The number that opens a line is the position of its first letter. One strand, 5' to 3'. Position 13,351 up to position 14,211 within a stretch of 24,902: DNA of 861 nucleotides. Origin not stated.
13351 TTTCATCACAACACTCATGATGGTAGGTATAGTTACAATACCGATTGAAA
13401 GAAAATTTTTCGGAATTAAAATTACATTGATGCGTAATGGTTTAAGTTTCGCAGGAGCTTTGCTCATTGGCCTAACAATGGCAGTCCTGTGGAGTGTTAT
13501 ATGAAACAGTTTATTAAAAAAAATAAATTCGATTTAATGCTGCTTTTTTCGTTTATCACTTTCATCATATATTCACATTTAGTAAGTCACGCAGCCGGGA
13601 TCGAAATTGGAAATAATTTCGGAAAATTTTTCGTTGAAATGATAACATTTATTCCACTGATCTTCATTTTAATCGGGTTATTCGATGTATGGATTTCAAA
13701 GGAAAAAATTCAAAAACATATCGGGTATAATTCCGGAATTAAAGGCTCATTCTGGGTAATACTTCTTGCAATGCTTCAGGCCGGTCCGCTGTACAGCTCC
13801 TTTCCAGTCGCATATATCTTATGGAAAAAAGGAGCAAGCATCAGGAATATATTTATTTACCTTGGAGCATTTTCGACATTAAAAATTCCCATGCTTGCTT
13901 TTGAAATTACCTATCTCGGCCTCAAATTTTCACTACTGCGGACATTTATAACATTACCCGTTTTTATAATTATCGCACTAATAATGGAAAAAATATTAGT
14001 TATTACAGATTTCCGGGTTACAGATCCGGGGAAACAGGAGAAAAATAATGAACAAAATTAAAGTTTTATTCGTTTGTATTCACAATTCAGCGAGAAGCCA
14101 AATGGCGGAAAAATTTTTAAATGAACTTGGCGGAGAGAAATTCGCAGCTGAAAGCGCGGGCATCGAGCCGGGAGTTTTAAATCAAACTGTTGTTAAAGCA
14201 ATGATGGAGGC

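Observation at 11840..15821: ars operon carrying both a fused ArsP and a split, Cys-poor DUF318 permease pair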

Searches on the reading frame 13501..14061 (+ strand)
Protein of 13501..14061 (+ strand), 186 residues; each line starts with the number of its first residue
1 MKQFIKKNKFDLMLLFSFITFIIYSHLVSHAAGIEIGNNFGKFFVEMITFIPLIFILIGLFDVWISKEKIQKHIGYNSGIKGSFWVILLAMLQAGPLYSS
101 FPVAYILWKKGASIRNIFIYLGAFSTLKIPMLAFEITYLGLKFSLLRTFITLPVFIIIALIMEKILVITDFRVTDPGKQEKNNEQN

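Call 4: search_protein_families(library=pfam, proteins=[window:13501-14061:+], max_evalue=0.01)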
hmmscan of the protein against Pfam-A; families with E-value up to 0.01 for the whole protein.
window:13501-14061:+ (186 aa): 1 family
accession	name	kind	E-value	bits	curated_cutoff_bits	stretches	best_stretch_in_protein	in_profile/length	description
PF03773.19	ArsP_1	-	1.6e-12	47.7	32.3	1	41-169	10-138/294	Predicted permease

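Call 6: search_protein_families(library=ncbifam, proteins=[window:13501-14061:+], max_evalue=0.01)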
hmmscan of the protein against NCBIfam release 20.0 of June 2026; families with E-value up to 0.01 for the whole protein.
window:13501-14061:+ (186 aa): 0 families

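Call 8: find_homologous_proteins(query=window:13501-14061:+)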
Query window:13501-14061:+ (186 aa): 2121 proteins with E <= 0.001 among 2367 candidates; the best 120 are listed.
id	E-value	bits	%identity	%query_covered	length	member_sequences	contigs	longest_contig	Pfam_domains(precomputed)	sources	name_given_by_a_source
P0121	1.7e-113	395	100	100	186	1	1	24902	PF03773.20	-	-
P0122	3.6e-73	264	70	99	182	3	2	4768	PF03773.20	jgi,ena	-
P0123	3.0e-70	254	68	97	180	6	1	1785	PF03773.20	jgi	-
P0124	4.1e-70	254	67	96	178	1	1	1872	PF03773.20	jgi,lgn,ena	-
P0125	6.5e-70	253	69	94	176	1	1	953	PF03773.20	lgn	-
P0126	1.9e-69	251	67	96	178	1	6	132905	PF03773.20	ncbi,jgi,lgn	jgi:uncharacterized membrane protein YraQ (UPF0718 family)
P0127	3.6e-68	247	65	96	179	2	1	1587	PF03773.20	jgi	jgi:uncharacterized membrane protein YraQ (UPF0718 family)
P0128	6.7e-68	246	66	94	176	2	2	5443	PF03773.20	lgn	-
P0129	9.9e-68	246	68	93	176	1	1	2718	PF03773.20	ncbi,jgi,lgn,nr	ncbi:MAG: permease [Candidatus Cloacimonetes bacterium]|nr:permease [Candidatus Cloacimonadota bacte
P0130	4.1e-67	244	68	94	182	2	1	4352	PF03773.20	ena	-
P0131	1.0e-66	242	65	97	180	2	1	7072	PF03773.20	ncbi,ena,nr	ncbi:MAG TPA: permease [Spirochaetota bacterium]|nr:permease [Spirochaetota bacterium]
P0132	2.7e-66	241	66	95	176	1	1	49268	PF03773.20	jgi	jgi:uncharacterized membrane protein YraQ (UPF0718 family)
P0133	3.8e-66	241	62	100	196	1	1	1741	PF03773.20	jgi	jgi:uncharacterized membrane protein YraQ (UPF0718 family)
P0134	2.7e-65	238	64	94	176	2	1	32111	PF03773.20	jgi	jgi:uncharacterized membrane protein YraQ (UPF0718 family)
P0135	2.8e-65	238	60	100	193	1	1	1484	PF03773.20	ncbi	-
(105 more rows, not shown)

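Call 18: find_related_loci(query=A1, collection=genome_contigs, flank=10000)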
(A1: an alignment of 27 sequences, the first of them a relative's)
Query A1 (186 aa) in genome_contigs; peptide patterns used: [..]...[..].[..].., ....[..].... (x = any residue, [..] = any of these).
599 stretches matched a pattern (row limit reached: there are more); 585 encode a relative of the query (tblastn E <= 1e-3); the best 80 are kept; 80 distinct loci.
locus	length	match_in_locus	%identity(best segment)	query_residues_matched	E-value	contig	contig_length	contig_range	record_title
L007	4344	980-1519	68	1-180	2e-77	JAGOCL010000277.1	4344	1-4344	MAG: Spirochaetes bacterium isolate Go_SlDig_bin_318 Go_SlDig_71362_length_4344_cov_7.681290, whole genome shotgun seque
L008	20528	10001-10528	66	1-176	2e-70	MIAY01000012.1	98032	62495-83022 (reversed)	MAG: Spirochaetes bacterium GWE1_32_154 gwe1_scaffold_198, whole genome shotgun sequence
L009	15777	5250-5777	62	1-176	3e-70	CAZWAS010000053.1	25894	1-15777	MAG TPA_asm: uncultured Spirochaetales bacterium isolate binchicken_co135_55 genome assembly, contig: NODE_3388_length_2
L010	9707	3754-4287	62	1-178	8e-70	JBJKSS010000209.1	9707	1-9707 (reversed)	MAG: Spirochaetota bacterium isolate Bin_88 S1Ck127_2695499_flag_1_multi_6.0000_len_9707, whole genome shotgun sequence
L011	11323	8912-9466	60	1-184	6e-69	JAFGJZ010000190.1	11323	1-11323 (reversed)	MAG: Spirochaetes bacterium isolate Zod_Metabat.302 k87_14143482, whole genome shotgun sequence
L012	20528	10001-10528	65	1-175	5e-69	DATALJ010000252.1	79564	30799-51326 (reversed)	MAG TPA_asm: Bacteroidales bacterium isolate SMAG_U6961 k141_567443, whole genome shotgun sequence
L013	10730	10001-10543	66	1-181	2e-76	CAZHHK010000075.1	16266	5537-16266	MAG TPA_asm: uncultured Spirochaetales bacterium isolate SRP167436_co1_204 genome assembly, contig: NODE_5744_length_162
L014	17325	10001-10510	65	17-186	2e-68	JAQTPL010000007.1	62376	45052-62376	MAG: bacterium isolate STB_115 NODE_958_length_62376_cov_3.988369_Sandtown_B, whole genome shotgun sequence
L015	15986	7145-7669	62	1-175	4e-68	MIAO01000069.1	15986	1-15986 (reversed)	MAG: Spirochaetes bacterium GWB1_36_13 gwb1_scaffold_2556, whole genome shotgun sequence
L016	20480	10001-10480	69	17-176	1e-67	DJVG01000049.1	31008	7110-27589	MAG TPA_asm: Elusimicrobia bacterium UBA6262 UBA6262_contig_68674, whole genome shotgun sequence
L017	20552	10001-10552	57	1-184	1e-67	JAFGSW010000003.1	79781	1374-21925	MAG: Spirochaetales bacterium isolate Zod_Metabat.934 k87_653420, whole genome shotgun sequence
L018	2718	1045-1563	68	3-175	3e-68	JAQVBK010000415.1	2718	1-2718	MAG: Candidatus Cloacimonadota bacterium isolate STD2_63 NODE_197375_length_2718_cov_3.311077_Sandtown_D2, whole genome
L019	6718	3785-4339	62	1-184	2e-67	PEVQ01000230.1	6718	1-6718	MAG: Elusimicrobia bacterium CG06_land_8_20_14_3_00_38_11 CG06_land_8_20_14_3.00_150_scaffold_7779_c, whole genome shotg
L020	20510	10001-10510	61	11-180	6e-67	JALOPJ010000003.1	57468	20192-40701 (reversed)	MAG: Candidatus Edwardsbacteria bacterium isolate Prado126 scaffold_1122, whole genome shotgun sequence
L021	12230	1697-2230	56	1-178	3e-66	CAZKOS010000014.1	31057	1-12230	MAG TPA_asm: uncultured Spirochaetaceae bacterium isolate binchicken_co150_628 genome assembly, contig: NODE_3060_length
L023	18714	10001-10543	58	1-180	6e-66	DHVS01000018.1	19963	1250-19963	MAG TPA_asm: bacterium UBP2_UBA5202 isolate UBA5202 UBA5202_contig_3553, whole genome shotgun sequence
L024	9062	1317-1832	65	18-182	1e-65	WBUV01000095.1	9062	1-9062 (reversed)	MAG: Bacteroidales bacterium isolate SB25 contig_2866, whole genome shotgun sequence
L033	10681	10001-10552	59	1-183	1e-63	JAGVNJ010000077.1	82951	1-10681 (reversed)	MAG: Candidatus Edwardsbacteria bacterium isolate DeMMO3_1 c_000000073052, whole genome shotgun sequence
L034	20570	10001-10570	58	1-184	1e-63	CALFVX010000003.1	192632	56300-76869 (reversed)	MAG: uncultured Endomicrobia bacterium isolate H1_Bin_MAXBIN__072_1 genome assembly, contig: c_000000669498, whole genom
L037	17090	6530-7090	60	1-186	4e-63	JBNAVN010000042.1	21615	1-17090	MAG: bacterium isolate Kamch4342-D-MF-039 bin23.fa-42, whole genome shotgun sequence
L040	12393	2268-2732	71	1-155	8e-63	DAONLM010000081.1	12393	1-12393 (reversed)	MAG TPA_asm: Spirochaetota bacterium isolate AMR_MDS_3687 NODE_4174_length_12393_cov_10.580564, whole genome shotgun seq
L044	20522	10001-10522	63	1-173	1e-62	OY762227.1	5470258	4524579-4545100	MAG: Bacteroidales bacterium isolate cc17bfec-530c-4f6e-b71b-c66012ddb9bb genome assembly, chromosome: 1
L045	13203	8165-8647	65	25-185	1e-62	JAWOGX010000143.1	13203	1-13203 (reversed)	MAG: Bacteroidales bacterium isolate CWP4-1.bin.169 k191_518470, whole genome shotgun sequence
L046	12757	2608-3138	58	1-176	2e-62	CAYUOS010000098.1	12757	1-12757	MAG TPA_asm: uncultured Rikenellaceae bacterium isolate binchicken_co168_323 genome assembly, contig: NODE_8417_length_1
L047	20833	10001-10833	61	1-174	2e-62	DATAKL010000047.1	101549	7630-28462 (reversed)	MAG TPA_asm: Ignavibacteriales bacterium isolate SMAG_U6937 k141_58904, whole genome shotgun sequence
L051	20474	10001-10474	62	25-183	9e-62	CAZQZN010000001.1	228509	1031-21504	MAG TPA_asm: uncultured bacterium isolate binchicken_co135_34 genome assembly, contig: NODE_90_length_228509_cov_4.76454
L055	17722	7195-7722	66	1-175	9e-62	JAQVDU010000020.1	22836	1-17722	MAG: bacterium isolate STE_119 NODE_4838_length_22836_cov_2.868510_Sandtown_E, whole genome shotgun sequence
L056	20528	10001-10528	60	1-175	2e-61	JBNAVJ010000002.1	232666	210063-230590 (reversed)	MAG: Ignavibacteria bacterium isolate Kamch4342-D-MF-035 bin30.fa-2, whole genome shotgun sequence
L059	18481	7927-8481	54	1-186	2e-61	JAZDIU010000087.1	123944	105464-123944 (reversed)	MAG: Chloroflexota bacterium isolate MEGAHIT-group-0.423 k141_19052420, whole genome shotgun sequence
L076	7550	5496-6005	57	5-175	1e-59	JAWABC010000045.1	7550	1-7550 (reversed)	MAG: Candidatus Nanoarchaeia archaeon isolate JZ-4_201709_bins_71 JZ-4_201709_bins_71_scaffold_45, whole genome shotgun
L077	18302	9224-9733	58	5-175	2e-59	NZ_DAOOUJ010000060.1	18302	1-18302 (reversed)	MAG: Methanosarcina sp. isolate AMR_MDS_2470 NODE_2084_length_18302_cov_19.130652, whole genome shotgun sequence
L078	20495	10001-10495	59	1-165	9e-60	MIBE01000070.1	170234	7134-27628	MAG: Spirochaetes bacterium GWF1_51_8 gwf1_scaffold_72, whole genome shotgun sequence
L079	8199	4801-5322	60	1-175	2e-59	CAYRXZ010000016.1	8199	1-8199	MAG TPA_asm: uncultured Candidatus Saccharibacteria bacterium isolate SRP178699_co1_226 genome assembly, contig: NODE_12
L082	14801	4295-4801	57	5-173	2e-59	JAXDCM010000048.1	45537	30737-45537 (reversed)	MAG: Syntrophales bacterium isolate POMEDNA-B44 Raw1_k127_549401, whole genome shotgun sequence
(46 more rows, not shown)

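Call 24: search_protein_families(library=pfam, proteins=[L008:7138-7530:+, L034:12002-13183:+, L044:8624-9076:+, L051:11365-12072:+, L079:1720-1959:+, L078:6605-7681:+, L024:1813-2187:+, L059:8435-8875:+, L056:9215-9526:+, L077:4612-4953:+], max_evalue=0.001)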
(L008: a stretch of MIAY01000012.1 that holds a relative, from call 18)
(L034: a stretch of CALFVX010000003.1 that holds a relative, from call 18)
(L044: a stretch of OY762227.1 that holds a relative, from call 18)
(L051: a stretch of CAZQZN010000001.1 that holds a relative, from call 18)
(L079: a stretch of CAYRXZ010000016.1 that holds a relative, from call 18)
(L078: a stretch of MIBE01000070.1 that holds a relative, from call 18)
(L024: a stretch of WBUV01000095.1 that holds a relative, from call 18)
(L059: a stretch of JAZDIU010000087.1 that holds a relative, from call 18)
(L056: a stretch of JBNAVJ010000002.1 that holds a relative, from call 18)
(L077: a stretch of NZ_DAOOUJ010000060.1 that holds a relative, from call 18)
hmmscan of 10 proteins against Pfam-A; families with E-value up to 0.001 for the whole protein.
L008:7138-7530:+ (130 aa): 1 family
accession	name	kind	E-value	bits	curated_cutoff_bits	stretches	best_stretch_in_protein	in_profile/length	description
PF01022.26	HTH_5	-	4.8e-07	30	22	1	21-65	3-45/47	Bacterial regulatory protein, arsR family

L034:12002-13183:+ (393 aa): 1 family
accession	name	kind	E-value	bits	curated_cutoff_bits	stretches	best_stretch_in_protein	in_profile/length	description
PF03773.19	ArsP_1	-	3.8e-73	246.7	32.3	1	40-391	5-293/294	Predicted permease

L044:8624-9076:+ (150 aa): 0 families

L051:11365-12072:+ (235 aa): 1 family
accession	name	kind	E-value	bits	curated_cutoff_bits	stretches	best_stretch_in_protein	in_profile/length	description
PF02683.22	DsbD_TM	-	1.5e-11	44.4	27.1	1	20-199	4-188/219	Cytochrome C biogenesis protein transmembrane domain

L079:1720-1959:+ (79 aa): 1 family
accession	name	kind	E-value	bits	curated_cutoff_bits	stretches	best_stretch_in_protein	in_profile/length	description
PF13192.12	Thioredoxin_3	-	1.2e-22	80.2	24.8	1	1-75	1-75/76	Thioredoxin domain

L078:6605-7681:+ (358 aa): 1 family
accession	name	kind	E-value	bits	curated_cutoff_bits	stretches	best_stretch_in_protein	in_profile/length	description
PF01758.21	SBF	-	1.1e-40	139.8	24.3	1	55-251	1-189/191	Sodium Bile acid symporter family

L024:1813-2187:+ (124 aa): 1 family
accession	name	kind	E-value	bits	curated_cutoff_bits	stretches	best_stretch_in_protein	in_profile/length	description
PF08859.16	DGC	-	5.3e-26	91.2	27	1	17-120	1-106/106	DGC domain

L059:8435-8875:+ (146 aa): 1 family
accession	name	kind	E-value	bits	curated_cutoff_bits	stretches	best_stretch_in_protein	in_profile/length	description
PF01451.26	LMWPc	-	1.3e-25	90.7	23.2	1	16-139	1-143/144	Low molecular weight phosphotyrosine protein phosphatase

L056:9215-9526:+ (103 aa): 0 families

L077:4612-4953:+ (113 aa): 1 family
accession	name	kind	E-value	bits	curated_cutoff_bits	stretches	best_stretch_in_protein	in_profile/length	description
PF02627.25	CMD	-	3.3e-22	78.7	23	1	9-82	1-74/84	Carboxymuconolactone decarboxylase family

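Call 25: search_protein_families(library=pfam, proteins=[L023:5446-6156:+, L014:10755-11537:+, L034:7269-7571:+, L023:6153-7403:+, L015:2138-3418:+, L015:1392-2141:+, L040:2804-3718:+, L082:3269-3670:+, L076:2257-2871:+], max_evalue=0.001)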
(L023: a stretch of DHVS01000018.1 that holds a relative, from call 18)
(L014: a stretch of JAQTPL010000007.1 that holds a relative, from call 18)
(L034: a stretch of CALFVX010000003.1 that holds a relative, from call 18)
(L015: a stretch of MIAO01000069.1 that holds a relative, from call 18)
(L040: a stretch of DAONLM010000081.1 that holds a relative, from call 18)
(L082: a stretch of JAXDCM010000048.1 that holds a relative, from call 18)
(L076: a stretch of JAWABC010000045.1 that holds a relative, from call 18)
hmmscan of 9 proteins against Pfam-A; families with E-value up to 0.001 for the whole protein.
L023:5446-6156:+ (236 aa): 3 families
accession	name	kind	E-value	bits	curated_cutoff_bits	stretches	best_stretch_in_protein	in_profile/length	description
PF00005.33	ABC_tran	-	6.6e-38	130.8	25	1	23-173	1-137/137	ABC transporter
PF13304.12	AAA_21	-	3.5e-08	34.3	27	1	140-207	233-302/304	AAA domain, putative AbiEii toxin, Type IV TA system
PF02463.25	SMC_N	-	1.3e-06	28.5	40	1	120-217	118-211/220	RecF/RecN/SMC N terminal domain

L014:10755-11537:+ (260 aa): 18 families
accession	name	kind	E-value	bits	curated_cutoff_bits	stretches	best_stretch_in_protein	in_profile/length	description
PF13847.12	Methyltransf_31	-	1.4e-44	151.7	27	1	78-223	3-145/145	Methyltransferase domain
PF13649.12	Methyltransf_25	-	3.7e-25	88.9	27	1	82-178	1-97/97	Methyltransferase domain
PF08241.18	Methyltransf_11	-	1.4e-24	86.9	21.2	1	83-181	1-94/95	Methyltransferase domain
PF01209.24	Ubie_methyltran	-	2.6e-22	79.8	20.1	1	76-212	45-182/233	ubiE/COQ5 methyltransferase family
PF08242.18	Methyltransf_12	-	1.6e-14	54.8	30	1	83-180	1-98/98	Methyltransferase domain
PF01135.25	PCMT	-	9.2e-12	45.6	20.3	1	73-182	68-171/210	Protein-L-isoaspartate(D-aspartate) O-methyltransferase (PCMT)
PF13489.12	Methyltransf_23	-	4.8e-11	43.1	27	1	73-224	17-159/164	Methyltransferase domain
PF06325.19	PrmA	-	2e-09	37.8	22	1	76-186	159-262/296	Ribosomal protein L11 methyltransferase (PrmA)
PF20922.3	Anamorsin_N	-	1.4e-07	31.8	27.1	1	121-260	22-155/163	Anamorsin, N-terminal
PF05175.20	MTS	-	2.6e-07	30.9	23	1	79-182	32-138/170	Methyltransferase small domain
PF02353.26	CMAS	-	6.2e-07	29.4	27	1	75-196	59-178/273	Mycolic acid cyclopropane synthetase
PF05148.21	Methyltransf_8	-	2.7e-06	27.9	27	1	136-185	111-159/219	Hypothetical methyltransferase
PF00891.24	Methyltransf_2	-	4.7e-06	26.5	22.3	1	76-224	60-209/210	O-methyltransferase domain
PF01170.24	UPF0020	-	1.9e-05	24.9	22.3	1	102-154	75-128/197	RMKL-like, methyltransferase domain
PF01728.25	FtsJ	-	0.0001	22.8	24.1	1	73-163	16-107/181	FtsJ-like methyltransferase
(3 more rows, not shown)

L034:7269-7571:+ (100 aa): 1 family
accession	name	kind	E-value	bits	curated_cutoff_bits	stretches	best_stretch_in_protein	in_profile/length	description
PF00037.32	Fer4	-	0.00048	20.3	21.1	0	63-77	10-24/24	4Fe-4S binding domain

L023:6153-7403:+ (416 aa): 2 families
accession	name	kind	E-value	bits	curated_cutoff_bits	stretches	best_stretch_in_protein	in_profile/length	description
PF02687.27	FtsX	-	3.1e-15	56.7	25.5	1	289-409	5-120/120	FtsX-like permease C-terminal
PF12704.14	MacB_PCD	-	1.3e-12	48.9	27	1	19-246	1-205/207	MacB-like periplasmic core domain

L015:2138-3418:+ (426 aa): 0 families

L015:1392-2141:+ (249 aa): 1 family
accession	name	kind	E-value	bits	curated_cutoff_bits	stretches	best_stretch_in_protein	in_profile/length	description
PF17131.11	LolA_like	-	1.1e-36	126.7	30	1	72-243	3-184/184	Outer membrane lipoprotein-sorting protein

L040:2804-3718:+ (304 aa): 2 families
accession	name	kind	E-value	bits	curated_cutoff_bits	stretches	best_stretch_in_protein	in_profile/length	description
PF01545.26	Cation_efflux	-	2.9e-48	164.7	26.6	1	17-208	1-198/198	Cation efflux family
PF16916.11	ZT_dimer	-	2.4e-13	50.3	26.7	1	212-286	2-76/78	Dimerisation domain of Zinc Transporter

L082:3269-3670:+ (133 aa): 1 family
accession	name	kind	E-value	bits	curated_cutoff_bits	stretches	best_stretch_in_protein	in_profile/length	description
PF02001.22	DUF134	-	8.4e-22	78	27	1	3-96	6-96/98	Protein of unknown function DUF134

L076:2257-2871:+ (204 aa): 2 families
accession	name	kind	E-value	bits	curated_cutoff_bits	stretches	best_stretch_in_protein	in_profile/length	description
PF02663.19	FmdE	-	6.5e-23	81.7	22.9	1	14-150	1-133/133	FmdE, Molybdenum formylmethanofuran dehydrogenase operon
PF01258.23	zf-dskA_traR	-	1.7e-05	25.1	24.9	1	164-201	1-36/36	Prokaryotic dksA/traR C4-type zinc finger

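Call 38: search_protein_families(library=pfam, proteins=[L044:8624-9076:+, L056:9215-9526:+, L033:5003-5395:+, L037:7400-8719:+, L047:5588-6688:+, L055:9515-9874:+, L046:911-2062:+, L045:8589-11090:+, L044:14686-15441:+, L014:7220-7762:+], max_evalue=0.1)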
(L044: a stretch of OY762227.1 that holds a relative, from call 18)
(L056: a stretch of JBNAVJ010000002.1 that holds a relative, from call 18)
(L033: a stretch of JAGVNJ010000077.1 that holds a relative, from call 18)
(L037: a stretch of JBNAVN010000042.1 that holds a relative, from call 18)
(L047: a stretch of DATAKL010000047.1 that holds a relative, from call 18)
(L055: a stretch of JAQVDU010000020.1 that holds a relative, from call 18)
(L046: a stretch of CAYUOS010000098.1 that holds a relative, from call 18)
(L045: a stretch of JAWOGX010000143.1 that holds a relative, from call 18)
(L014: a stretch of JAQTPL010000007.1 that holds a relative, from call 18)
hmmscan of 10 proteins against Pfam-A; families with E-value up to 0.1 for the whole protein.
L044:8624-9076:+ (150 aa): 5 families
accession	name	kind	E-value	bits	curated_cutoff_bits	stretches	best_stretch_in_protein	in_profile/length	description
PF13098.12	Thioredoxin_2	-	0.0064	17.2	27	1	40-111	6-85/104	Thioredoxin-like domain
PF13462.12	Thioredoxin_4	-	0.0067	17.1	23.2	1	42-92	16-61/165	Thioredoxin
PF13905.12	Thioredoxin_8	-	0.024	15.4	27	0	61-113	45-93/94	Thioredoxin-like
PF02630.20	SCO1-SenC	-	0.034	14.6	22.8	1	39-107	21-88/134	SCO1/SenC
PF00578.27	AhpC-TSA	-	0.076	13.4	26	1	34-106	20-88/124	AhpC/TSA family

L056:9215-9526:+ (103 aa): 2 families
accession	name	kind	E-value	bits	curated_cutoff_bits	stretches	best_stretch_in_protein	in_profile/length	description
PF05962.17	HutD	-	0.023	15.3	25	1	20-86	102-172/181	HutD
PF11699.14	CENP-C_C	-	0.039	14.7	29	1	45-71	30-56/85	Mif2/CENP-C like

L033:5003-5395:+ (130 aa): 1 family
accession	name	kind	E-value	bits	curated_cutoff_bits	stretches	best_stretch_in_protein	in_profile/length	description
PF03551.20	PadR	-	4.5e-18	65.5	27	1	34-107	1-74/75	Transcriptional regulator PadR-like family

L037:7400-8719:+ (439 aa): 1 family
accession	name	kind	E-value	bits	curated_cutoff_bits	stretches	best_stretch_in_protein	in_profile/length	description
PF02321.23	OEP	-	3.2e-59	200.3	22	2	250-428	5-184/187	Outer membrane efflux protein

L047:5588-6688:+ (366 aa): 5 families
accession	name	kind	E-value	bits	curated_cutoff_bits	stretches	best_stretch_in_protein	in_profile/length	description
PF16576.10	HlyD_D23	-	1.9e-32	112.8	30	1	67-273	4-214/214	Barrel-sandwich domain of CusB or HlyD membrane-fusion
PF13437.12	HlyD_3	-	2.2e-23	83.4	22.2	1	170-270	2-106/106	HlyD family secretion protein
PF00529.27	CusB_dom_1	-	1.7e-06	28.6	26.5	1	152-267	12-61/89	Cation efflux system protein CusB domain 1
PF04449.17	Fimbrial_CS1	-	0.023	15.2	21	1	221-306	54-128/133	CS1 type fimbrial major subunit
PF13144.11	ChapFlgA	-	0.067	13.7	23.8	0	87-123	51-87/122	Chaperone for flagella basal body P-ring formation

L055:9515-9874:+ (119 aa): 0 families

L046:911-2062:+ (383 aa): 12 families
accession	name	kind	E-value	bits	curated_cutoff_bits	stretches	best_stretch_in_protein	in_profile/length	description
PF13635.12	DUF4143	-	1.8e-45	155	28.1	1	192-348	2-160/160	Domain of unknown function (DUF4143)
PF13173.12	AAA_14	-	3.6e-27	95.3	27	1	25-146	2-128/129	AAA domain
PF13191.12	AAA_16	-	0.00032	21.7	32.6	1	20-80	19-85/167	AAA ATPase domain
PF00004.35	AAA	-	0.00035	21.5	21.2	1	28-92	1-69/131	ATPase family associated with various cellular activities (AAA)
PF13481.12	AAA_25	-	0.00057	20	27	1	12-47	20-55/195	AAA domain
PF13401.12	AAA_22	-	0.0028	18.4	27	0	77-120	84-127/130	AAA domain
PF08279.18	HTH_11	-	0.0042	17.4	25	1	216-248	11-43/55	HTH domain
PF13479.12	AAA_24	-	0.022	15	27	1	26-61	3-34/195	AAA domain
PF25199.1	nSTAND_NTPase5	-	0.025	14.9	34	1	4-112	14-129/145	Novel STAND NTPase 5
PF13551.12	HTH_29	-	0.047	14.2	28.1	0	214-246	5-38/64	Winged helix-turn helix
PF01022.26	HTH_5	-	0.058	13.7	22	0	219-247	14-42/47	Bacterial regulatory protein, arsR family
PF09818.15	ABC_ATPase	-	0.085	12.3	23.2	0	27-59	81-113/283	P-loop domain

L045:8589-11090:+ (833 aa): 8 families
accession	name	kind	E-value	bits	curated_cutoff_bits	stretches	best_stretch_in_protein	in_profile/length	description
PF14522.11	Cytochrome_C7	-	2.8e-09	37.1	24.8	1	296-377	13-66/67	Cytochrome c7 and related cytochrome c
PF22113.1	Mtrc-MtrF_II-IV_dom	-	3.5e-09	36.8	30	2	261-338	111-168/176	Outer membrane cytochrome MtrC/MtrF-like, domains II/IV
PF13435.11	Cytochrome_C554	-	5.7e-07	30.8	20.8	2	282-333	35-83/84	Cytochrome c554 and c-prime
PF22678.1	Cytochrom_c_NrfB-like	-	9.8e-06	26.4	27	2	329-407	1-66/89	Cytochrome c-type protein NrfB-like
PF03264.19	Cytochrom_NNT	-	6.9e-05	23.1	24.1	1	214-333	56-164/174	NapC/NirT cytochrome c family, N-terminal region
PF14537.11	Cytochrom_c3_2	-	7.3e-05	23.6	25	2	321-407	1-65/79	Cytochrome c3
PF09699.15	Paired_CXXCH_1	-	0.00017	21.6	20.6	0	289-305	22-38/41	Doubled CXXCH motif (Paired_CXXCH_1)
PF02085.21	Cytochrom_CIII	-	0.0015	19.3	22.9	0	295-337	45-86/101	Class III cytochrome C family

L044:14686-15441:+ (251 aa): 3 families
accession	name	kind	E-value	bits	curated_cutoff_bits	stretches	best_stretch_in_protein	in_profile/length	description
PF01925.25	TauE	-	2.9e-48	165.1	32.6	1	6-244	1-237/237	Sulfite exporter TauE/SafE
PF20381.4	Rv1476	-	0.013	15.6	26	0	185-227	110-152/156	Membrane protein Rv1476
PF10445.14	DUF2456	-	0.02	15.4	25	1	167-241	13-86/95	Protein of unknown function (DUF2456)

L014:7220-7762:+ (180 aa): 1 family
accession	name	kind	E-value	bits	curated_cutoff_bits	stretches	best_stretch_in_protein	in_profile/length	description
PF01814.28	Hemerythrin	-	2.4e-16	60.8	25.3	2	6-137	5-124/127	Hemerythrin HHE cation binding domain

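Call 47: predict_structure(alignment_id=A3)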
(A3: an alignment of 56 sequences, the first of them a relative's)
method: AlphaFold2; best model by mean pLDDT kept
length: 186 residues; sequences in the alignment: 56
mean_pLDDT: 84.1   pTM: 0.70
mean pLDDT of the five models: 84.1, 80.4, 79.0, 74.2, 58.2
residues with pLDDT >= 90: 56; 70-90: 110; 50-70: 12; < 50: 8
segments of 3 or more residues with pLDDT < 50: 176-182
pLDDT, mean of each block of 10 residues (from residue 1): 95 96 97 93 85 83 84 86 88 76 87 90 80 79 88 91 84 53 51
secondary structure, 60 per line:
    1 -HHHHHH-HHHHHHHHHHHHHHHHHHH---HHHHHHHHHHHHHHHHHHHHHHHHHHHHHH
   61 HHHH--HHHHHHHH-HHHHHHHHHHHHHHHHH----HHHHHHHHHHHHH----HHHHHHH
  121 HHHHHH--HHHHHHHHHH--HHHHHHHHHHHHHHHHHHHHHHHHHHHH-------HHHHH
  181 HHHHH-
elements in order: H2-7 H9-27 H31-64 H67-74 H76-92 H97-109 H114-126 H129-138 H141-168 H176-185
